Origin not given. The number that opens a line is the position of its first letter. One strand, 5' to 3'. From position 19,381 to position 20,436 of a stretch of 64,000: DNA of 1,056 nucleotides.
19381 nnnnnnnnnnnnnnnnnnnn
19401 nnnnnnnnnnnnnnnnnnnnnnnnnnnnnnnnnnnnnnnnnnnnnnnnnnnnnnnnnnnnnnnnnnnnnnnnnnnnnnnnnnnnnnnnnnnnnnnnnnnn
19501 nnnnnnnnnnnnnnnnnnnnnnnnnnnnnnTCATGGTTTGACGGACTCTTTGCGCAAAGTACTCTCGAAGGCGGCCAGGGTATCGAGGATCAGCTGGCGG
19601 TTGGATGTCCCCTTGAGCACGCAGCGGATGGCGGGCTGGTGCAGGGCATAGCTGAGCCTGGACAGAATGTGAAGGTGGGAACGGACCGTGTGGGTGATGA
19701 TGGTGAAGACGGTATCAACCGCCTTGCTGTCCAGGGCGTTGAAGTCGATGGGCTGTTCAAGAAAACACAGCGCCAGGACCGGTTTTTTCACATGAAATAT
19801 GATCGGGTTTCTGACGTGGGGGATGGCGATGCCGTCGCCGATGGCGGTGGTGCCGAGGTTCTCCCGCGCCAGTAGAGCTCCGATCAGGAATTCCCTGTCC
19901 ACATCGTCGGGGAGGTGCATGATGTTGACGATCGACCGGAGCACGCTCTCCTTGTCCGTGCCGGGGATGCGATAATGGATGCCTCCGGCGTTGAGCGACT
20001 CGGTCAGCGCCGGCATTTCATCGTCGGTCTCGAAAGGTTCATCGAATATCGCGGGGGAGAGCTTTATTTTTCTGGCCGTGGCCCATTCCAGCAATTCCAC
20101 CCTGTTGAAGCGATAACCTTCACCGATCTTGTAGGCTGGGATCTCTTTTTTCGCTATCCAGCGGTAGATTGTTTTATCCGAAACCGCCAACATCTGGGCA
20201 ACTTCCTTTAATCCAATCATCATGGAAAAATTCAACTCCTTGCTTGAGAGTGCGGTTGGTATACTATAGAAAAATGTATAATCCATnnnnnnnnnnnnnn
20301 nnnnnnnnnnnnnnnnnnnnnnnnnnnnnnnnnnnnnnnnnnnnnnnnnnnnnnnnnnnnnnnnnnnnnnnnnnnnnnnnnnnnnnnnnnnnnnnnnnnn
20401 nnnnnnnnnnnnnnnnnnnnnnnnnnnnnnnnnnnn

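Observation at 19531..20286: HTH (excisionase/MerR-type) fused to a PTS EIIA(Ntr/Fru) domain as first gene of the Ehr operon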

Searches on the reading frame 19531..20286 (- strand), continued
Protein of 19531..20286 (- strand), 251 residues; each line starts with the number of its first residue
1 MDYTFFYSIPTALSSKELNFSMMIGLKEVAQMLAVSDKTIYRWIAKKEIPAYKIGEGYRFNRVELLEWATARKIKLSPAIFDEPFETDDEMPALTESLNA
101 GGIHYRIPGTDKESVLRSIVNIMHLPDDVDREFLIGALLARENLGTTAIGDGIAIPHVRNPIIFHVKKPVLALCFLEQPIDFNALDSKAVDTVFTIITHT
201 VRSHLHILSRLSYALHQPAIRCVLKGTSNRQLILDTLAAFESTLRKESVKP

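Call 44: search_protein_families(library=pfam, proteins=[L084:10797-11468:+, L084:11724-13448:+, L084:14097-16082:+, L056:10762-12144:-, L056:11828-13651:-, L056:8251-9888:+, L043:2539-4632:+, L043:4643-5344:+], max_evalue=0.001)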
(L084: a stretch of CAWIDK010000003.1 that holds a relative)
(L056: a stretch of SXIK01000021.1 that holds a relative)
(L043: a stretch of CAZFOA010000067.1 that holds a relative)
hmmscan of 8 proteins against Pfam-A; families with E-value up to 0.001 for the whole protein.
L084:10797-11468:+ (223 aa): 1 family
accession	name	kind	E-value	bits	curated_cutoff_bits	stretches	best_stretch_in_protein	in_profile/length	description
PF07638.17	Sigma70_ECF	-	2.8e-32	112.5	21.1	1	96-191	15-110/185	ECF sigma factor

L084:11724-13448:+ (574 aa): 15 families
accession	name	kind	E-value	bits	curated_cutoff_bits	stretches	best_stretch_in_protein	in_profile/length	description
PF00069.31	Pkinase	-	5e-47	160.9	31.7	1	104-358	1-259/263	Protein kinase domain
PF07714.23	PK_Tyr_Ser-Thr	-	3e-29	102.5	23.1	1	106-353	3-251/258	Protein tyrosine and serine/threonine kinase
PF25173.1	Beta-prop_WDR3_1st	-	1e-13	51.8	154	1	484-561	9-86/184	WDR3 first beta-propeller domain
PF00400.38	WD40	-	1.5e-07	32.1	27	0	451-490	5-39/39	WD domain, G-beta repeat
PF25174.1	Beta-prop_THOC3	-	2.3e-07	30.5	305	1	455-561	127-228/272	THOC3 beta-propeller domain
PF23393.2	Beta-prop_WDR90_POC16_2nd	-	2.1e-06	27.6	60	1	486-561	18-93/291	WDR90/POC16, second beta-propeller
PF23414.1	Beta-prop_EML_2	-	5.5e-06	26.4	90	1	482-561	18-96/266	Echinoderm microtubule-associated protein second beta-propeller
PF06293.20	Kdo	-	1.2e-05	25.3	21.3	1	175-254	90-173/207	Lipopolysaccharide kinase (Kdo/WaaP) family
PF24817.1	WD40_WDHD1_1st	-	2.5e-05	24.1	109.9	0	503-561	85-143/291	WDHD1 first WD40 domain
PF03109.22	ABC1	-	7.6e-05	22.4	22.9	0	161-251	126-215/244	ABC1 atypical kinase-like domain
PF24814.1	WD40_Prp19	-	0.00021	20.9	320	1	456-558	90-189/281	Prp19 WD40 domain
PF01636.29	APH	-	0.00027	21.2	23.2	0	134-220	27-109/239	Phosphotransferase enzyme family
PF24807.1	WD40_CDC20-Fz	-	0.00032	20.5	200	0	484-556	29-103/292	CDC20/Fizzy WD40 domain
PF25172.1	Beta-prop_WDR3_2nd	-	0.00051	19.8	140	0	452-533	212-288/293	WDR3 second beta-propeller domain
PF25168.1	Beta-prop_WDR36-Utp21_2nd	-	0.00077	19.3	84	0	456-558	156-252/335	WDR36/Utp21 second beta-propeller domain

L084:14097-16082:+ (661 aa): 2 families
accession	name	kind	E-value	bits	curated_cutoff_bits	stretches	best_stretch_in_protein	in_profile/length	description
PF06739.17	SBBP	-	6e-45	151.3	20.5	6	607-643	1-38/38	Beta-propeller repeat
PF25778.1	DUF7948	-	9.5e-43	147.2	27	1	65-209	1-156/214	Domain of unknown function (DUF7948)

L056:10762-12144:- (460 aa): 0 families

L056:11828-13651:- (607 aa): 1 family
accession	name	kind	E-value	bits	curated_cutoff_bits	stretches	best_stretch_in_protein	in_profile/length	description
PF00171.27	Aldedh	-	7.6e-97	325.2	23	1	122-597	7-460/461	Aldehyde dehydrogenase family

L056:8251-9888:+ (545 aa): 5 families
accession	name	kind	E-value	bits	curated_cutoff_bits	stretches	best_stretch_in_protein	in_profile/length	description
PF00009.33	GTP_EFTU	-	8e-51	172.7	26.5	1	12-275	2-185/188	Elongation factor Tu GTP binding domain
PF16658.11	RF3_C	-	5.3e-38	130.3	40.1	1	387-516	1-131/132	Class II release factor RF3, C-terminal domain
PF22042.2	EF-G_D2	-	1.2e-22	80.3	27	1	296-381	2-83/84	Elongation factor G domain 2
PF03144.31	GTP_EFTU_D2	-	2.1e-08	34.9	30.3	1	315-379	3-72/73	Elongation factor Tu domain 2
PF01926.29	MMR_HSR1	-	2.7e-05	24.7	21.9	1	16-143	2-113/113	50S ribosome-binding GTPase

L043:2539-4632:+ (697 aa): 3 families
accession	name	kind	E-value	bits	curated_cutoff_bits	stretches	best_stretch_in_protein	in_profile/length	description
PF00916.26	Sulfate_transp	-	2.2e-87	293.7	23.2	1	111-476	1-378/380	Sulfate permease family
PF01740.26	STAS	-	2e-15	56.9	22.6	1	532-626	5-98/106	STAS domain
PF13466.11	STAS_2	-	0.00029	21.4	29.2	1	554-617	15-78/80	STAS domain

L043:4643-5344:+ (233 aa): 2 families
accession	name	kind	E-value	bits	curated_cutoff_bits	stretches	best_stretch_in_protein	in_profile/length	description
PF00359.27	PTS_EIIA_2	-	7.3e-07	29.7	27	1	129-218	56-141/144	Phosphoenolpyruvate-dependent sugar phosphotransferase system, EIIA 2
PF12728.13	HTH_17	-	3.1e-06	27.8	27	1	2-51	1-50/51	Helix-turn-helix domain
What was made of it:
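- Tried and rejected: In one locus the insert is a SulP/STAS transporter plus a second regulator paralogue (call 44).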

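Call 45: predict_structure(alignment_id=A1)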
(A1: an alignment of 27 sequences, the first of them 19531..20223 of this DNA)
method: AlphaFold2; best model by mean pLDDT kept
length: 230 residues; sequences in the alignment: 27
mean_pLDDT: 67.9   pTM: 0.53
mean pLDDT of the five models: 67.9, 67.2, 67.0, 66.9, 62.8
residues with pLDDT >= 90: 14; 70-90: 116; 50-70: 53; < 50: 47
segments of 3 or more residues with pLDDT < 50: 122-150, 152-164, 228-230
pLDDT, mean of each block of 10 residues (from residue 1): 83 89 92 85 76 71 55 80 72 75 70 67 36 34 40 46 52 68 73 75 76 87 60
secondary structure, 60 per line:
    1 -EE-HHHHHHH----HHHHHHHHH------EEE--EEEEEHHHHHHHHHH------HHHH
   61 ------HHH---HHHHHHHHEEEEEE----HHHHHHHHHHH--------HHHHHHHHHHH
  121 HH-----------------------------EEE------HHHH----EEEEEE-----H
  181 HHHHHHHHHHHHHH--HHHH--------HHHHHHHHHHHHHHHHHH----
elements in order: H5-11 H16-24 E31-33 E36-40 H41-50 H57-60 H73-80 E81-86 H91-101 H110-122 E152-154 H161-164 E169-174 H180-194 H197-200 H209-226
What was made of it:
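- Tried and rejected: The first AF2 model, built from 27 sequences, was poor in the EIIA core (pLDDT 68, call 45).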

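Call 48: search_protein_families(library=pfam, proteins=[L011:5572-7521:+, L024:1011-3065:+, L036:717-2741:+, L049:2851-4890:+, L079:5432-7153:+, L009:12919-14952:+, L010:12740-14716:+, L025:12855-14861:+], max_evalue=0.001)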
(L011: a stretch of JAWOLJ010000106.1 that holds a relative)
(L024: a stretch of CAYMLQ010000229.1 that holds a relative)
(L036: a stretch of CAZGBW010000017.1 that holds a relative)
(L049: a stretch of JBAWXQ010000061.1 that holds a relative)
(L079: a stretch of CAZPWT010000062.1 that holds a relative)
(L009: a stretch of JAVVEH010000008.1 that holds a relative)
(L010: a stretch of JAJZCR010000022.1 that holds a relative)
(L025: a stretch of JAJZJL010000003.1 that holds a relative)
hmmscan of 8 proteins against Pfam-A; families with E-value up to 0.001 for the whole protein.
L011:5572-7521:+ (649 aa): 1 family
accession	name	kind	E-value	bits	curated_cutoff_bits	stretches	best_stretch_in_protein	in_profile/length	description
PF00361.26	Proton_antipo_M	-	6.8e-51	173.6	21.5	1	111-393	3-278/294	NADH:quinone oxidoreductase/Mrp antiporter, TM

L024:1011-3065:+ (684 aa): 1 family
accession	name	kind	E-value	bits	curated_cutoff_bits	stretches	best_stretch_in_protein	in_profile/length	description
PF00361.26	Proton_antipo_M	-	4.8e-53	180.7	21.5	1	133-416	3-279/294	NADH:quinone oxidoreductase/Mrp antiporter, TM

L036:717-2741:+ (674 aa): 2 families
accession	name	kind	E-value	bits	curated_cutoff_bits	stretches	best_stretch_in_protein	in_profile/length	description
PF00361.26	Proton_antipo_M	-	1.7e-47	162.5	21.5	1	134-419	2-280/294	NADH:quinone oxidoreductase/Mrp antiporter, TM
PF00662.26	Proton_antipo_N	-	0.00087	19.6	24.5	0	74-103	11-40/51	NADH-Ubiquinone oxidoreductase (complex I), chain 5 N-terminus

L049:2851-4890:+ (679 aa): 1 family
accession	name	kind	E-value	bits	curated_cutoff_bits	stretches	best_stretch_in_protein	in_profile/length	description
PF00361.26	Proton_antipo_M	-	8.3e-54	183.2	21.5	1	139-415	2-271/294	NADH:quinone oxidoreductase/Mrp antiporter, TM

L079:5432-7153:+ (573 aa): 0 families

L009:12919-14952:+ (677 aa): 1 family
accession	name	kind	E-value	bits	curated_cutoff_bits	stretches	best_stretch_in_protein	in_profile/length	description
PF00361.26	Proton_antipo_M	-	4.7e-47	161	21.5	1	147-424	3-273/294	NADH:quinone oxidoreductase/Mrp antiporter, TM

L010:12740-14716:+ (658 aa): 1 family
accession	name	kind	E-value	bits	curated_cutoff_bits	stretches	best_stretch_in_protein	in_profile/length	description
PF00361.26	Proton_antipo_M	-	5.1e-49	167.5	21.5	1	135-417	2-277/294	NADH:quinone oxidoreductase/Mrp antiporter, TM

L025:12855-14861:+ (668 aa): 1 family
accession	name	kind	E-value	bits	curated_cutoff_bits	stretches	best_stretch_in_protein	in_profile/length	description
PF00361.26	Proton_antipo_M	-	1.3e-51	176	21.5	1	139-421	2-277/294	NADH:quinone oxidoreductase/Mrp antiporter, TM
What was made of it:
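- Apparent inserts are a second EhrA-type subunit (call 48).
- Tried and rejected: The 'insertions' between the regulator and ehrA, or between ehrA and ehrB, are mostly a second EhrA-type subunit and not unrelated genes (call 48).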

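Call 64: predict_structure(alignment_id=A2)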
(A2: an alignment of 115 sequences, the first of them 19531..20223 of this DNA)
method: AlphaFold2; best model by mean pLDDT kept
length: 230 residues; sequences in the alignment: 115
mean_pLDDT: 87.1   pTM: 0.69
mean pLDDT of the five models: 87.1, 84.9, 84.7, 84.1, 81.4
residues with pLDDT >= 90: 137; 70-90: 67; 50-70: 19; < 50: 7
segments of 3 or more residues with pLDDT < 50: 63-66, 228-230
pLDDT, mean of each block of 10 residues (from residue 1): 85 90 92 88 85 73 55 92 96 97 88 92 91 86 75 97 94 91 91 93 94 95 65
secondary structure, 60 per line:
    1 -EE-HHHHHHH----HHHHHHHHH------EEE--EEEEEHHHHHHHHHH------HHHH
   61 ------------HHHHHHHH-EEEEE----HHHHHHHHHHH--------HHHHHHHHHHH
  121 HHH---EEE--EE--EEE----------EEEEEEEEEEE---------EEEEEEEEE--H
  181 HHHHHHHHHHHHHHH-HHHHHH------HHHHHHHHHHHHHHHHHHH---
elements in order: H5-11 H16-24 E31-33 E36-40 H41-50 H57-60 H73-80 E82-86 H91-101 H110-123 E127-129 E136-138 E149-159 E169-177 H180-195 H197-202 H209-227
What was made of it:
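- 20071..20211 (-): HTH_17 (Xis/MerR-like winged helix) domain, residues 5-51 of the 230-aa protein. The recognition helix S-D/E-K-T-I-Y-R-W is nearly invariant. AF2 model from call 64.
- On PTS EIIA type 2 (PF00359; Mtl/Fru/Ntr class): The AF2 model has pLDDT 87 (call 64).
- Tried and rejected: It was replaced by the 115-sequence model (call 64).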

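Call 68: fold_search(model_id=the predicted structure, library=pdb)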
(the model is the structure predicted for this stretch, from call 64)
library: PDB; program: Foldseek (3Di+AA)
matches with E <= 10: 370; with E <= 0.001: 74
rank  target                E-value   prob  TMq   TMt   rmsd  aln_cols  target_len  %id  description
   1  3urr_B                4.6e-11  1.00  0.56  0.84   2.6       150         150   29  Structure of PTS IIA-like nitrogen-regulatory protein PtsN (BTH_I0484) (ptsN) (released 2011-12-21)
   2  3urr_A                4.6e-11  1.00  0.56  0.82   2.8       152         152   27  Structure of PTS IIA-like nitrogen-regulatory protein PtsN (BTH_I0484) (ptsN) (released 2011-12-21)
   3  1a6j_A                6.7e-10  1.00  0.52  0.77   3.1       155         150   28  NITROGEN REGULATORY BACTERIAL PROTEIN IIA-NITROGEN (released 1998-07-15)
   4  2a0j                  1.7e-09  1.00  0.55  0.84   2.3       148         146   26  Crystal Structure of Nitrogen Regulatory Protein IIA-Ntr from Neisseria meningitidis (released 2005-09-20)
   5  4gqx_A                2.7e-09  1.00  0.56  0.83   2.2       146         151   29  Crystal structure of EIIA(NTR) from Burkholderia pseudomallei (released 2013-03-20)
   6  1a6j_B                4.4e-09  1.00  0.48  0.68   2.9       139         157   28  NITROGEN REGULATORY BACTERIAL PROTEIN IIA-NITROGEN (released 1998-07-15)
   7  3oxp_A                4.8e-07  1.00  0.52  0.76   3.1       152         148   21  Structure of phosphotransferase enzyme II, A component from Yersinia pestis CO92 at 1.2 A resolution (released 2010-10-13)
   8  9a2w_MODEL_1_A        3.3e-06  1.00  0.52  0.20  10.6       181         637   22  Model of E. coli MtlA by in-cell photo-crosslinking MS and deep learning (released 2023-02-24)
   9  1a3a_B                4.8e-06  1.00  0.48  0.74   3.1       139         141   23  CRYSTAL STRUCTURE OF IIA MANNITOL FROM ESCHERICHIA COLI (released 1998-08-12)
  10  2few_A                6.2e-06  1.00  0.48  0.73   3.1       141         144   23  Complex of enzyme IIAMTL and phosphorylated enzyme IIBMTL from Escherichia coli NMR, restrained regularized mean struc (released 2006-02-07)
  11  1a3a_D                6.2e-06  1.00  0.48  0.72   3.3       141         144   22  CRYSTAL STRUCTURE OF IIA MANNITOL FROM ESCHERICHIA COLI (released 1998-08-12)
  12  2oq3_MODEL_1_A        7.9e-06  1.00  0.50  0.73   3.7       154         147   18  Solution Structure of the mannitol- specific cryptic phosphotransferase enzyme IIA CmtB from Escherichia coli (released 2007-09-25)
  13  1a3a_C                9.0e-06  1.00  0.50  0.74   3.2       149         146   23  CRYSTAL STRUCTURE OF IIA MANNITOL FROM ESCHERICHIA COLI (released 1998-08-12)
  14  7tvz_B                9.6e-06  1.00  0.51  0.15   7.1       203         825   12  Cryo-EM structure of human band 3-protein 4.2 complex in diagonal conformation (released 2022-06-08)
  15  1a3a_A                1.2e-05  1.00  0.49  0.74   3.4       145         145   23  CRYSTAL STRUCTURE OF IIA MANNITOL FROM ESCHERICHIA COLI (released 1998-08-12)
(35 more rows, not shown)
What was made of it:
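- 19576..19989 (-): PTS EIIA type-2 (Mtl/Fru/Ntr) domain, residues 79-216. Foldseek TM 0.77-0.84 to PtsN structures (call 68).
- On PTS EIIA type 2 (PF00359; Mtl/Fru/Ntr class): Foldseek gives TM 0.77-0.84 and rmsd 2.2-3.1 A to PtsN structures (call 68).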

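Call 88: search_protein_representatives(protein=window:19531-20223:-)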
Query: 230 residues. Proteins with E-value up to 0.001 (for the whole library): 6835; up to 1e-10: 1298; up to 1e-30: 317. The best 150 are listed.
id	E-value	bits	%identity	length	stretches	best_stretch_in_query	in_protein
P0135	7.4e-72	257.7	50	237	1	2-225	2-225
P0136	6.2e-68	244.9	47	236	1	2-222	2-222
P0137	2.7e-66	239.5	50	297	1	4-221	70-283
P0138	2.5e-63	229.8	49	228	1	3-225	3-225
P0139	3.9e-61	222.6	46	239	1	2-223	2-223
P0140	1.1e-60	221.2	48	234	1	3-222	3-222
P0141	8.0e-60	218.3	47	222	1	1-220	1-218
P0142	3.0e-58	213.2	46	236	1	1-215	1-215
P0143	2.0e-57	210.5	44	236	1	2-220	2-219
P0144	1.5e-56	207.7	47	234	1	2-224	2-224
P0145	2.0e-56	207.2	44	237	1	1-223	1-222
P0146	3.1e-56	206.6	44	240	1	5-220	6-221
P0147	4.0e-56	206.2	43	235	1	4-224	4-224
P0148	6.7e-56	205.5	43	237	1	1-215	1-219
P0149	1.0e-55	204.9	44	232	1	1-223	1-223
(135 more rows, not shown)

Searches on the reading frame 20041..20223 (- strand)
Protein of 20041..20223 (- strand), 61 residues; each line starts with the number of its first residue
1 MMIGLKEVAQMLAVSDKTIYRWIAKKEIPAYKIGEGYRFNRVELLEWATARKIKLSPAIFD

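Call 75: search_solved_structures(query=window:20041-20223:-, max_evalue=10, show_alignments=3)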
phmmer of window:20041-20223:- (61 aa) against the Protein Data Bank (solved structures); distinct sequences matched with E-value up to 10: 3.
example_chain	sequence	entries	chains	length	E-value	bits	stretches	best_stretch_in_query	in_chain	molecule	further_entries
5i41_B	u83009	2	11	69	0.057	17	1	7-41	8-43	Chromosome-anchoring protein RacA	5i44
4j2n_A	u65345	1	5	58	1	13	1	5-43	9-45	Gp37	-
6amk_A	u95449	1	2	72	1.5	12.5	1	6-41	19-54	Putative DNA-binding protein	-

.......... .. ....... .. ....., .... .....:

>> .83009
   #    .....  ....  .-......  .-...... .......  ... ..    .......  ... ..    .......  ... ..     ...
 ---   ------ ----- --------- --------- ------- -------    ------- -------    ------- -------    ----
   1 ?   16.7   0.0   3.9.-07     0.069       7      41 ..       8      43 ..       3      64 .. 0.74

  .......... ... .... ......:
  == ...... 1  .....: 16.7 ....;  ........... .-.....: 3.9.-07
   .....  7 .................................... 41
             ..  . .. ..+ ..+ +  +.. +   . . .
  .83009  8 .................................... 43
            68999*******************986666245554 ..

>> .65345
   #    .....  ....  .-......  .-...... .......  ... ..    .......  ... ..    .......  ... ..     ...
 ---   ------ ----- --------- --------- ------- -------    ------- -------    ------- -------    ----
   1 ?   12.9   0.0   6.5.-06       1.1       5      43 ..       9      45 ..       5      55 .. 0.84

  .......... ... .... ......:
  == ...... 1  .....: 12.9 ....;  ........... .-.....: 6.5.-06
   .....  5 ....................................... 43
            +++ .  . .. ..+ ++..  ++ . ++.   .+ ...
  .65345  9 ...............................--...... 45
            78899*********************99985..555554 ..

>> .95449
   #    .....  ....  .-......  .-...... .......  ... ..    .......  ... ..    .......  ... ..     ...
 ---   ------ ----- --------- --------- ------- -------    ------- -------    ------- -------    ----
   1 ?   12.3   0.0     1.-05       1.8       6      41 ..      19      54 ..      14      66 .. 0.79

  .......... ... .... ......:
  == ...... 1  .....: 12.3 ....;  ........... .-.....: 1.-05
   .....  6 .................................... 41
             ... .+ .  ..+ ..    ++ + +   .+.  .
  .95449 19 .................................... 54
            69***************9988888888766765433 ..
